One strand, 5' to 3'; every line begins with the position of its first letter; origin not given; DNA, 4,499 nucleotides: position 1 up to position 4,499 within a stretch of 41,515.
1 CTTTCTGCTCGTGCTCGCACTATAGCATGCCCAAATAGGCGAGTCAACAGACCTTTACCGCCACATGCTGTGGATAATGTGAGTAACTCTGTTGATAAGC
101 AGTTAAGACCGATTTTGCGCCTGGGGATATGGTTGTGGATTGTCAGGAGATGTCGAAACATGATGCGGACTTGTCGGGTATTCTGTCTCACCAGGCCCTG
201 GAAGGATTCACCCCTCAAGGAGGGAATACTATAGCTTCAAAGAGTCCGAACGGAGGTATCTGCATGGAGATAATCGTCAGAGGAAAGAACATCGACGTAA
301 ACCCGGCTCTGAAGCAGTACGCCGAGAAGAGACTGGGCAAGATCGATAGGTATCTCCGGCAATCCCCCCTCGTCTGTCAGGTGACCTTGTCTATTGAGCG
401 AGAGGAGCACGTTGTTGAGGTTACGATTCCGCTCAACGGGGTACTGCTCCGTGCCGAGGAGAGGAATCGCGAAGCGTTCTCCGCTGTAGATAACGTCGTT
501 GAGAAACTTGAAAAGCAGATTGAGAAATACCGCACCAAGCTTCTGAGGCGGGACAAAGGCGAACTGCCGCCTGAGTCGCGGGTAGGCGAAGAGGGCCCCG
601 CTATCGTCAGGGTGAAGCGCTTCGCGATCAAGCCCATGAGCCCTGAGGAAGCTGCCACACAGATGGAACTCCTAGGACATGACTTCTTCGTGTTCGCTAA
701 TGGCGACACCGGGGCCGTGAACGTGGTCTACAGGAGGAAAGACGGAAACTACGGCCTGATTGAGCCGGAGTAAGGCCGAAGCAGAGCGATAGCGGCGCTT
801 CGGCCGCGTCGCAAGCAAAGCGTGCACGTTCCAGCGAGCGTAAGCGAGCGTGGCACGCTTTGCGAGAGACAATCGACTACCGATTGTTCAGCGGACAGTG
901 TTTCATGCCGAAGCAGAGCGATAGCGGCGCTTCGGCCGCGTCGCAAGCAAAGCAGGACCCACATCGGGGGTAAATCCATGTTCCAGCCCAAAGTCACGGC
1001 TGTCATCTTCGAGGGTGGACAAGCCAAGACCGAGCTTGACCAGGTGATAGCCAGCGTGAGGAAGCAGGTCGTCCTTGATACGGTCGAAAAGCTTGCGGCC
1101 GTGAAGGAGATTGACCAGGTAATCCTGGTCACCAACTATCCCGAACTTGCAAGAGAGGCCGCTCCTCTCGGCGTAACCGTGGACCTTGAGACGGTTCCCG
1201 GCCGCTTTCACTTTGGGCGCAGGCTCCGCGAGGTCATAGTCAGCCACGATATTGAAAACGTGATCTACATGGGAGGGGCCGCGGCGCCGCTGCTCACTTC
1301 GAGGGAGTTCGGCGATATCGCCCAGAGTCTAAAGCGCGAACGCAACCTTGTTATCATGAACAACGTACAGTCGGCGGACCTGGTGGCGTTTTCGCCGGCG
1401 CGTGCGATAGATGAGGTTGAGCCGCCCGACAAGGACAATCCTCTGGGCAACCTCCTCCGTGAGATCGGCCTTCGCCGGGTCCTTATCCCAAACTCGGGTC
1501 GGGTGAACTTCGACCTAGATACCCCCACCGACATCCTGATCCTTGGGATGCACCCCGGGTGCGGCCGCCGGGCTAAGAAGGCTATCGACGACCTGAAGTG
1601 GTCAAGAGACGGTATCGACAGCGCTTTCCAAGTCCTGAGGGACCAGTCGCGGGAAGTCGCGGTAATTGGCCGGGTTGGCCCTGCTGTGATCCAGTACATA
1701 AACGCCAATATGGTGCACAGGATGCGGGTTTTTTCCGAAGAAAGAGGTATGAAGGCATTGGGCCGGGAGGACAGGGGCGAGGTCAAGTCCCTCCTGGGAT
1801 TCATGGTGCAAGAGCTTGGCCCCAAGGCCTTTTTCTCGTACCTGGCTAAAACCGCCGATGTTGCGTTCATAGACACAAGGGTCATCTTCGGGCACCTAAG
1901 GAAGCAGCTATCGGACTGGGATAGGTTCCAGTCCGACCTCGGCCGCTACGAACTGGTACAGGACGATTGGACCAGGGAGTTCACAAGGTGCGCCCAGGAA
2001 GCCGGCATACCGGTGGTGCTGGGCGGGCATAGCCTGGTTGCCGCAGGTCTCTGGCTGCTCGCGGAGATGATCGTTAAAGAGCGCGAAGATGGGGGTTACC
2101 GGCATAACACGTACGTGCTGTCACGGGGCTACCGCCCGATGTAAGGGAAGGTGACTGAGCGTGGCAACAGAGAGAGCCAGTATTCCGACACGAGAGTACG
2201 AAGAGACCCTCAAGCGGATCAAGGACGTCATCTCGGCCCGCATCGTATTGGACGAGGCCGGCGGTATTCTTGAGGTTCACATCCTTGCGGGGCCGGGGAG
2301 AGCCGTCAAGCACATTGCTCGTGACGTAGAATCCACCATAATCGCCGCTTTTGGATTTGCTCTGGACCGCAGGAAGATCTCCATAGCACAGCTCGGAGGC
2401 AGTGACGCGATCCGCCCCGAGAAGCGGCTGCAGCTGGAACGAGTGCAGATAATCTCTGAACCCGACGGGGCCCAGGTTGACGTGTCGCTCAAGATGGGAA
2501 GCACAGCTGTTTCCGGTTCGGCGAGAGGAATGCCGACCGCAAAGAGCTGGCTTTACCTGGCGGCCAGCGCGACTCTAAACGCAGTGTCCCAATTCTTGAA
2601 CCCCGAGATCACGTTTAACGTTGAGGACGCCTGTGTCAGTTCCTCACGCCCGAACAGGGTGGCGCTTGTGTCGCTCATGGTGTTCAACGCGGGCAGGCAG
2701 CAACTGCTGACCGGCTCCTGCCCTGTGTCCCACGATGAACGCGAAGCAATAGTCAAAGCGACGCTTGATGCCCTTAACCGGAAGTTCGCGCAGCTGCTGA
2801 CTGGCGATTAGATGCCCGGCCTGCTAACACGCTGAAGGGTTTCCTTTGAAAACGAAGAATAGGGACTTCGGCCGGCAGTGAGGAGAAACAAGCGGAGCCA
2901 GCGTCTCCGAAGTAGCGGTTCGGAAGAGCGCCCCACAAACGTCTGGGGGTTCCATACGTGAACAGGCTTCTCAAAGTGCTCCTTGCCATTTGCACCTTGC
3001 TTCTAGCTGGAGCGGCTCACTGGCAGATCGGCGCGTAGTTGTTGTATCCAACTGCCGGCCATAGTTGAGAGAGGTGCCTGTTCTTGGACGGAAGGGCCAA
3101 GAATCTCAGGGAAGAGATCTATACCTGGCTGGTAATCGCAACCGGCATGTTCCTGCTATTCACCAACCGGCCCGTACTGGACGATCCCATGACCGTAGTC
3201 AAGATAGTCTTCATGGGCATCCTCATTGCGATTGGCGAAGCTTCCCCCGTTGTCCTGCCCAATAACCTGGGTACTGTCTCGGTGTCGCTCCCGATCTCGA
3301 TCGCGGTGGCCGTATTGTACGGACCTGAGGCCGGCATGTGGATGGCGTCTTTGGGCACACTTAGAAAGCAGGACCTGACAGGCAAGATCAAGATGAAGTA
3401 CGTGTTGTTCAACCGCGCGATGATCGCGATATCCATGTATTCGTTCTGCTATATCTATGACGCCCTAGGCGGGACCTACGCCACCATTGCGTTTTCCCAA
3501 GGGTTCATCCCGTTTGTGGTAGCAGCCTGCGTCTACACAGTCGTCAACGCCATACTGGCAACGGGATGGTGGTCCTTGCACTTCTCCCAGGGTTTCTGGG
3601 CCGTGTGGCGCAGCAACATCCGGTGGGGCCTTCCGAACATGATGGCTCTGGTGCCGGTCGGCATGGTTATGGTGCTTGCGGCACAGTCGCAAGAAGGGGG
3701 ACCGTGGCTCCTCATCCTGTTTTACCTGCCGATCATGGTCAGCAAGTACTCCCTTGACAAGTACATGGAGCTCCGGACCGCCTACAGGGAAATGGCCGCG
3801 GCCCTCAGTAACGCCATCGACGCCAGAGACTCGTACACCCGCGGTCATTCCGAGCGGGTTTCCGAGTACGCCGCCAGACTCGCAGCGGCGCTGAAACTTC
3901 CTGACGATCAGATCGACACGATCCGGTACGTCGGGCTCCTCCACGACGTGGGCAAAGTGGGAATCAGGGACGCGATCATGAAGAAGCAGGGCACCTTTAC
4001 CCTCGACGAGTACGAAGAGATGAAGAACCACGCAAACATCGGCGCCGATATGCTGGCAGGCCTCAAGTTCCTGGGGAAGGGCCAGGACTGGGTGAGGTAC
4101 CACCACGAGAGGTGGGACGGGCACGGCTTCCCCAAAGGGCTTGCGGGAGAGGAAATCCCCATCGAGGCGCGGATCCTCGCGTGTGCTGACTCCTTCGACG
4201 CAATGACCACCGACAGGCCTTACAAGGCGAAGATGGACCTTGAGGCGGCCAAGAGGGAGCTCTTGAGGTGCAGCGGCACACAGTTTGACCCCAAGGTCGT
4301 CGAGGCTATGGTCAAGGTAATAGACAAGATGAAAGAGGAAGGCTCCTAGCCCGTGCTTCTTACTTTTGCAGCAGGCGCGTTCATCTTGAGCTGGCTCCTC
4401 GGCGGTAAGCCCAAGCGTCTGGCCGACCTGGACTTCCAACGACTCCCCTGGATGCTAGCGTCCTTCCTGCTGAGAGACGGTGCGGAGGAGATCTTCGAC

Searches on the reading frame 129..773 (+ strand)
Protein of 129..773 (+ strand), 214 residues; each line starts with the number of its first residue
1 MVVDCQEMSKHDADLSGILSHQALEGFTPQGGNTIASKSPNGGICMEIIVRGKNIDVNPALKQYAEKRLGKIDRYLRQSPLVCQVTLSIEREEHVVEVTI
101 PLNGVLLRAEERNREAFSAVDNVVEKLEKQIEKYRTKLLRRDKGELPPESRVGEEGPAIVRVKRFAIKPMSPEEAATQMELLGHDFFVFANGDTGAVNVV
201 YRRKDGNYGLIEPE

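Call 55: search_protein_families(library=pfam, proteins=[window:129-773:+], max_evalue=0.00001)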
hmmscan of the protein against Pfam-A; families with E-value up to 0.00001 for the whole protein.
window:129-773:+ (214 aa): 2 families
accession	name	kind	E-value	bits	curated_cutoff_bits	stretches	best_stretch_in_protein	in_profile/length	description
PF16321.10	Ribosom_S30AE_C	-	3.9e-30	103.8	25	1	155-210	2-57/57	Sigma 54 modulation/S30EA ribosomal protein C terminus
PF02482.25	Ribosomal_S30AE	-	2.9e-24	86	23.7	1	48-138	1-87/88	Sigma 54 modulation protein / S30EA ribosomal protein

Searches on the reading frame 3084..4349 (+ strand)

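Call 54: search_protein_families(library=pfam, proteins=[window:3084-4349:+], max_evalue=0.00001)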
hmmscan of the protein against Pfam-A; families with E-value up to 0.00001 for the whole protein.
window:3084-4349:+ (421 aa): 3 families
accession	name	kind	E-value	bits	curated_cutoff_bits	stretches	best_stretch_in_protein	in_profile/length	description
PF13487.12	HD_5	-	9.4e-39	133.3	27.2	1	240-405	2-170/170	HD domain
PF01966.28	HD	-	6.9e-23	81.6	22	1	254-374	3-116/116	HD domain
PF20972.2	MASE9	-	1.8e-06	28.4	24.3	1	69-198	50-176/203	MASE9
